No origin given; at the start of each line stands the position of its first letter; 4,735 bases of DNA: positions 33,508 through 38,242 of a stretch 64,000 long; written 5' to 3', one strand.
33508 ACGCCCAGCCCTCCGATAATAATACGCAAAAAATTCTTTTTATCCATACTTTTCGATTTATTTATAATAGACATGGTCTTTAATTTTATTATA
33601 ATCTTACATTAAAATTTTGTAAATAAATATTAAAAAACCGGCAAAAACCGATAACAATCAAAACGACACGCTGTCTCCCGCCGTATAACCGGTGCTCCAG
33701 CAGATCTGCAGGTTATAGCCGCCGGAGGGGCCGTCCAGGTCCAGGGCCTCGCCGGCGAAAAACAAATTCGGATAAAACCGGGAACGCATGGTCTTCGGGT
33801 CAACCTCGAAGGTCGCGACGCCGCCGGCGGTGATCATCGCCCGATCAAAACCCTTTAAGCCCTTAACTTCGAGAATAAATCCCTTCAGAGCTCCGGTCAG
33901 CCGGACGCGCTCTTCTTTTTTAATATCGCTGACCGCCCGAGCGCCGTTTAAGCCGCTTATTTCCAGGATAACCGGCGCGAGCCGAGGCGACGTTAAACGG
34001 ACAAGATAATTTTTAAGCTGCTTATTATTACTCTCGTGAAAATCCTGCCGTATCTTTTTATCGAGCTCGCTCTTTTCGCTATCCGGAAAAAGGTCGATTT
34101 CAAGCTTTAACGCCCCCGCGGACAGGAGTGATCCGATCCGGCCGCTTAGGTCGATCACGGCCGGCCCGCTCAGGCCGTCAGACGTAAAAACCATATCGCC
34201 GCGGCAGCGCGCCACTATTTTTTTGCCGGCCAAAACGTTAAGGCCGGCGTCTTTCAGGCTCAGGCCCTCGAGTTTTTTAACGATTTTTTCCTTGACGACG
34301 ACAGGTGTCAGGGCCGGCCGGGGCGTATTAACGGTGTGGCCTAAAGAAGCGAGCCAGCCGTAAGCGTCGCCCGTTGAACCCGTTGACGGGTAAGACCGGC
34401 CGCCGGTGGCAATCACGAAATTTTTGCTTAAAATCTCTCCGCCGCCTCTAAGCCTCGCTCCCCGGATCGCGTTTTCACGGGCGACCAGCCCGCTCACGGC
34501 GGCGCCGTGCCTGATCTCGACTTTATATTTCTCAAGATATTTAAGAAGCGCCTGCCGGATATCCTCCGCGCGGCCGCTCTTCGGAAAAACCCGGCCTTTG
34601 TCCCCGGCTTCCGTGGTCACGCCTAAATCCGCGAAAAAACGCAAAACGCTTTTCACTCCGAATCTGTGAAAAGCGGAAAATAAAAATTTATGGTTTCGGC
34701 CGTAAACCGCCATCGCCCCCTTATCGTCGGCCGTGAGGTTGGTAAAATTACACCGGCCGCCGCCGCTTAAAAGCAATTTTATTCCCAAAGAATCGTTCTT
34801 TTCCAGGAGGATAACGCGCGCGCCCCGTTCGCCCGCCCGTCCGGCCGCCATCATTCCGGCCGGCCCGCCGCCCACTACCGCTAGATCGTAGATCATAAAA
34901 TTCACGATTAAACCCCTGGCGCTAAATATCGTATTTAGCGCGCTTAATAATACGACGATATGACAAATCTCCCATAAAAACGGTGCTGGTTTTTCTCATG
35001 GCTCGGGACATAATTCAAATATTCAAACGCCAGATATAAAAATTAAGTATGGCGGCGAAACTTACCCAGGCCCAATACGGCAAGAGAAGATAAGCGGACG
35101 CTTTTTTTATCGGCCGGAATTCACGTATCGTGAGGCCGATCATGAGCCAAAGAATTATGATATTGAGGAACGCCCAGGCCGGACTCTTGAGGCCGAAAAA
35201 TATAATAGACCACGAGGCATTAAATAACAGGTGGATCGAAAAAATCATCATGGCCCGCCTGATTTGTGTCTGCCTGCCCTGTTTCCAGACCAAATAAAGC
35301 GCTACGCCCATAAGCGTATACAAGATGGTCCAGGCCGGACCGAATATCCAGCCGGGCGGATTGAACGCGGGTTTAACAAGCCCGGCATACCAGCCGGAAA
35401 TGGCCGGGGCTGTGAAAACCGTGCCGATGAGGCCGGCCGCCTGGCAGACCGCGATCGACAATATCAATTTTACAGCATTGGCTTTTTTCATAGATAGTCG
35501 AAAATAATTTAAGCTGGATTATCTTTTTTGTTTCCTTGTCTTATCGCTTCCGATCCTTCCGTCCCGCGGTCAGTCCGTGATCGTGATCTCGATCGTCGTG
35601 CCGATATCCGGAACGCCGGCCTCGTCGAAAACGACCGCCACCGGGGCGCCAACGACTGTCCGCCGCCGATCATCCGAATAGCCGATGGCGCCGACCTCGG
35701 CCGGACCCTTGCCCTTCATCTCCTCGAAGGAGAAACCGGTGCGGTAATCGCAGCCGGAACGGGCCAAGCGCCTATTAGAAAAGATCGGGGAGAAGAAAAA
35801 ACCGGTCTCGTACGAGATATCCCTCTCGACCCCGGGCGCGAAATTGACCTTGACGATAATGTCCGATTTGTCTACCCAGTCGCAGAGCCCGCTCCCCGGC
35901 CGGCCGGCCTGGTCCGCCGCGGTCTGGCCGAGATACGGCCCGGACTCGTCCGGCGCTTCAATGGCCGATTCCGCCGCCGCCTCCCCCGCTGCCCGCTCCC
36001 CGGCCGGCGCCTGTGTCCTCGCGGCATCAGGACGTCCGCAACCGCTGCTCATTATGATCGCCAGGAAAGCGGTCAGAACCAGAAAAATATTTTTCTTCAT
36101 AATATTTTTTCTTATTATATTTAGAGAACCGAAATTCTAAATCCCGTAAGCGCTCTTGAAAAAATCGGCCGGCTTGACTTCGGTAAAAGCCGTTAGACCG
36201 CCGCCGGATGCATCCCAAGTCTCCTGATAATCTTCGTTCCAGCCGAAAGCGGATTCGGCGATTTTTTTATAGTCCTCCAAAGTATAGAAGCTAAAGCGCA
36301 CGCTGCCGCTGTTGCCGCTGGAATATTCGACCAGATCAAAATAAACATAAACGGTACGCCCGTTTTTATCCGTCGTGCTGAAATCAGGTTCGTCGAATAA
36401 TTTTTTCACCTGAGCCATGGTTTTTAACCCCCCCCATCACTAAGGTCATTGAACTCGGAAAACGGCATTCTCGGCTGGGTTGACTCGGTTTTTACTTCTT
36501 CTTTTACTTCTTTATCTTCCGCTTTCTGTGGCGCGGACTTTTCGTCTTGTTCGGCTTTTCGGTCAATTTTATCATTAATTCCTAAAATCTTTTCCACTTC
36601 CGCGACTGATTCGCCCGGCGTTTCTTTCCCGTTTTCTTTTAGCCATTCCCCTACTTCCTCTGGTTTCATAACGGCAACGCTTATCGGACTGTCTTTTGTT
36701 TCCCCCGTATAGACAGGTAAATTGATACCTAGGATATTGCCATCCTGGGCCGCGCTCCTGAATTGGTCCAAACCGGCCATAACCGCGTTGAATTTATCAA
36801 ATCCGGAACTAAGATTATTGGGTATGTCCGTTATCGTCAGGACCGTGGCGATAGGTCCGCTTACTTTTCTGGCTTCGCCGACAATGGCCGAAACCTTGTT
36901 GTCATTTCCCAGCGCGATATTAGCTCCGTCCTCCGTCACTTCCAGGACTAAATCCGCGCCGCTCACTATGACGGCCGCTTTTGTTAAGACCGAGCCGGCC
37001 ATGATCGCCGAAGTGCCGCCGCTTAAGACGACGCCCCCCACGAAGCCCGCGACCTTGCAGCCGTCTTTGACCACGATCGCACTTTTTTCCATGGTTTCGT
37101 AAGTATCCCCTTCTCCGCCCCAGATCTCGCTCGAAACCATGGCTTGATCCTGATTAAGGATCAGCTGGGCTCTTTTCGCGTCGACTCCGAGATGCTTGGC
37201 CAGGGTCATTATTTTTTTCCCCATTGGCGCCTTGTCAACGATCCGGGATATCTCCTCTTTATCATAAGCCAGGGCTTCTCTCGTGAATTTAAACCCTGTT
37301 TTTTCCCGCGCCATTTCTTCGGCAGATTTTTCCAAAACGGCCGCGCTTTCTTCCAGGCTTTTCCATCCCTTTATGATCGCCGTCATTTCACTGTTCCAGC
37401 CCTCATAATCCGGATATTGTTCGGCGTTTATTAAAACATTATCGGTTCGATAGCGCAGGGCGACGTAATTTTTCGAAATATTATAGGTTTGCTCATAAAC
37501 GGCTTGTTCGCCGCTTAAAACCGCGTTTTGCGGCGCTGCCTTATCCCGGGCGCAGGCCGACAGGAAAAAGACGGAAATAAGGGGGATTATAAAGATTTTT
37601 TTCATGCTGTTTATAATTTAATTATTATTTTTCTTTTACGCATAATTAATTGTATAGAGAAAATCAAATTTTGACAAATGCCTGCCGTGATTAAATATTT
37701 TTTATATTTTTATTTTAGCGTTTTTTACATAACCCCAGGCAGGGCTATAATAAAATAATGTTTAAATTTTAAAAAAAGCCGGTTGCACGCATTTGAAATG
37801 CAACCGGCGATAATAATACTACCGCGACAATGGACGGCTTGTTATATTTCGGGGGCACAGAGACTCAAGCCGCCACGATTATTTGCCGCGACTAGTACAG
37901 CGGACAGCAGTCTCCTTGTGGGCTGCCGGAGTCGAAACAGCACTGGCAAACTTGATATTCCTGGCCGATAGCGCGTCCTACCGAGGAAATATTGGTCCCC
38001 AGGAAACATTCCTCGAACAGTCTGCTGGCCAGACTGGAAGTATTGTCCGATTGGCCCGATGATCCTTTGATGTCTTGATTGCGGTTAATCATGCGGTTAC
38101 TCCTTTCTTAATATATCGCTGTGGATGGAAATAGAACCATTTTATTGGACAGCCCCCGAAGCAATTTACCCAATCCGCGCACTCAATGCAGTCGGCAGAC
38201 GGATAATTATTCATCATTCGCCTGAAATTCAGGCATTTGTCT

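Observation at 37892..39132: Radical SAM/SPASM enzyme translationally coupled to a C-terminally Cys-rich 66-aa peptide: candidate novel RiPP pair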

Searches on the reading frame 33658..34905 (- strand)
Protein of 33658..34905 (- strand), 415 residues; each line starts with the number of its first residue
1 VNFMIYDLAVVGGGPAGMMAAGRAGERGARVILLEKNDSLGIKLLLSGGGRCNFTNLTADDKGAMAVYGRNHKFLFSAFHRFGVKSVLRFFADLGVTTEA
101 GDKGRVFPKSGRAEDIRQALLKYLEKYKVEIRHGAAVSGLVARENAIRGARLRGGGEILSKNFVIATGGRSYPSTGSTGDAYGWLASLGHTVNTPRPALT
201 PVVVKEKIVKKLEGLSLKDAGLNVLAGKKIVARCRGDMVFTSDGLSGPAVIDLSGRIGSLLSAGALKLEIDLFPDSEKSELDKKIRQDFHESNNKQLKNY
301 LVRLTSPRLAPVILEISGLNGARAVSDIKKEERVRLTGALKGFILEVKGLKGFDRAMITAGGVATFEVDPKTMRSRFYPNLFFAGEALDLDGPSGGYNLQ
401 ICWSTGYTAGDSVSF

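Call 75: search_protein_families(library=ncbifam, proteins=[window:33658-34905:-], max_evalue=0.00001)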
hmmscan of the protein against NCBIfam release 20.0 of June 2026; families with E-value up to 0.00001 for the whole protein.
window:33658-34905:- (415 aa): 11 families
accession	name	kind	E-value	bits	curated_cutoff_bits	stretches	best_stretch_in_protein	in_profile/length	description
TIGR00275.1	TIGR00275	subfamily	2e-124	415.5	183.8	1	9-410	2-400/401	aminoacetone oxidase family FAD-binding enzyme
TIGR03862.1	flavo_PP4765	subfamily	1.6e-38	132.6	242.65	1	30-413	3-371/376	TIGR03862 family flavoprotein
TIGR03997.1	mycofact_OYE_2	equivalog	8e-09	34.4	793.15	1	8-60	382-436/645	mycofactocin system FadH/OYE family oxidoreductase 2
NF006130.0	PRK08274.1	equivalog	1.2e-08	34.2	369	0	5-38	5-38/467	FAD-dependent tricarballylate dehydrogenase TcuA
TIGR01813.1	flavo_cyto_c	subfamily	2.9e-07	29.6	285.45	0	8-56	2-51/444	flavocytochrome c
TIGR02032.1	GG-red-SF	subfamily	4.3e-07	29.9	158.8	1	6-45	1-38/297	geranylgeranyl reductase family protein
TIGR01372.1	soxA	subfamily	5.9e-07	27.6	1164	1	6-45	169-208/996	sarcosine oxidase subunit alpha family protein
TIGR01350.1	lipoamide_DH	equivalog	1.3e-06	27.4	408.8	0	6-41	2-36/461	dihydrolipoyl dehydrogenase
TIGR03467.1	HpnE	equivalog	2.9e-06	26.8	283.05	0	9-41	2-34/430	hydroxysqualene dehydroxylase HpnE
NF053676.1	4oxCHCAChcC1Cy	equivalog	4.6e-06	25.3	1000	0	6-65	2-61/528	4-oxocyclohexanecarboxylate 2-dehydrogenase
NF009477.0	PRK12843.1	equivalog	8e-06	24.6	758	0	6-50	17-61/578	FAD-dependent oxidoreductase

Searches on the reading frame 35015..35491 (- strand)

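Call 75: search_protein_families(library=ncbifam, proteins=[window:35015-35491:-], max_evalue=0.00001)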
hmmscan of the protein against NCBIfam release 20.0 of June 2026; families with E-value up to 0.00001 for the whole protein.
window:35015-35491:- (158 aa): 1 family
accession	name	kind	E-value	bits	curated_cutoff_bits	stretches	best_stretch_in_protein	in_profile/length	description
NF047825.1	T-richsensTspOAlph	equivalog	9.3e-30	103.8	180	1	9-157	6-148/152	tryptophan-rich sensory protein TspO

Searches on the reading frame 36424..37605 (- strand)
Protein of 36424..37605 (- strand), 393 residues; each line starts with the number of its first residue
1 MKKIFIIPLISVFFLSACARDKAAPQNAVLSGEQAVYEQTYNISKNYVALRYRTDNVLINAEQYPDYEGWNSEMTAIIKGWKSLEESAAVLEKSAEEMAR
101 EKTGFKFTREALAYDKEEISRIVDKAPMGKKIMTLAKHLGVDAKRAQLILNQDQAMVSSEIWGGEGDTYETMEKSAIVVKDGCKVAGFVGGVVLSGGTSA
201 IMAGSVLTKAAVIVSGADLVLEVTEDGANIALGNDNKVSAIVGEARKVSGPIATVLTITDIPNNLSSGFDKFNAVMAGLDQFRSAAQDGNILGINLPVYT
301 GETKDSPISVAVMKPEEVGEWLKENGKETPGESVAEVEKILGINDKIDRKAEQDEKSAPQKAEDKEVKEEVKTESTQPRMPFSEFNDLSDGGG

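Call 43: search_protein_families(library=pfam, proteins=[window:36424-37605:-], max_evalue=0.01)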
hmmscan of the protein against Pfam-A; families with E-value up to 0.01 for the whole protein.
window:36424-37605:- (393 aa): 1 family
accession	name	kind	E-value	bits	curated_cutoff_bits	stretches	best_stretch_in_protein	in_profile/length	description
PF16900.11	REPA_OB_2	-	0.0044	17.4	27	1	143-196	38-89/98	Replication protein A OB domain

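Call 75: search_protein_families(library=ncbifam, proteins=[window:36424-37605:-], max_evalue=0.00001)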
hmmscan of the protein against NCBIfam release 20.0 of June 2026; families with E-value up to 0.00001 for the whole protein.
window:36424-37605:- (393 aa): 0 families

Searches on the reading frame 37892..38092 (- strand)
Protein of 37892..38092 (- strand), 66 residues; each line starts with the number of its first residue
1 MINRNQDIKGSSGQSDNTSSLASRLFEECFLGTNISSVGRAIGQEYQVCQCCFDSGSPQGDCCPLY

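Call 3: search_protein_families(library=ncbifam, proteins=[window:37892-38092:-], max_evalue=1)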
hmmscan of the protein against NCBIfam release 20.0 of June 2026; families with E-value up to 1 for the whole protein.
window:37892-38092:- (66 aa): 0 families

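Call 4: search_protein_families(library=pfam, proteins=[window:37892-38092:-], max_evalue=1)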
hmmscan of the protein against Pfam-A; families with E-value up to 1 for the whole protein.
window:37892-38092:- (66 aa): 1 family
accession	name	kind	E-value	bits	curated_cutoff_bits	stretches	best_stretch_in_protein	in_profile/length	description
PF14479.11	HeLo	-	0.24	11.6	23.2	1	24-54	11-41/205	Prion-inhibition and propagation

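Call 6: find_homologous_proteins(query=window:37892-38092:-, max_evalue=10)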
Query window:37892-38092:- (66 aa): 1 proteins with E <= 10 among 1 candidates.
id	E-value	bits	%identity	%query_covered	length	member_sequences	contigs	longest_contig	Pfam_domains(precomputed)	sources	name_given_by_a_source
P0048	7.9e-38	144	100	100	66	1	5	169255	-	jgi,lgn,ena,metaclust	metaclust:\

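Call 34: find_related_loci(query=A2, collection=metagenome_contigs, flank=3000)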
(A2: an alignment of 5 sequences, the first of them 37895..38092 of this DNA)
Query A2 (66 aa) in metagenome_contigs; peptide patterns used: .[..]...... (x = any residue, [..] = any of these).
52 stretches matched a pattern; 3 encode a relative of the query (tblastn E <= 1e-3); 3 distinct loci.
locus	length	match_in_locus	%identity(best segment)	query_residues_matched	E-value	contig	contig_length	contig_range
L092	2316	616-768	65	16-66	9e-20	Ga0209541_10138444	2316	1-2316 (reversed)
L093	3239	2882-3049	45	12-66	6e-11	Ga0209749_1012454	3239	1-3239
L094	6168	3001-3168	45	12-66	6e-11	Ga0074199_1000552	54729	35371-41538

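Call 65: find_homologous_proteins(query=A2, max_evalue=1)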
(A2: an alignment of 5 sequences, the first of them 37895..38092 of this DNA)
Query A2 (5 sequences) (66 aa, profile of the alignment): 5 proteins with E <= 1 among 67 candidates.
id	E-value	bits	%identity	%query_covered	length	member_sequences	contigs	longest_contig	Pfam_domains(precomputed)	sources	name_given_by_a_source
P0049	3.9e-29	118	67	65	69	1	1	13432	-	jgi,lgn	jgi:hypothetical protein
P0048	4.9e-28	115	100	100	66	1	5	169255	-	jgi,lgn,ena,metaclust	metaclust:\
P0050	1.1e-26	111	45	83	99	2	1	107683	-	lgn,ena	-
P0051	3.4e-26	109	65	77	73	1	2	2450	-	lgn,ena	-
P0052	4.9e-25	105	49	68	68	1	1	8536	-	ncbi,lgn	ncbi:MAG: hypothetical protein V3574_02915 [Candidatus Moraniibacteriota bacterium]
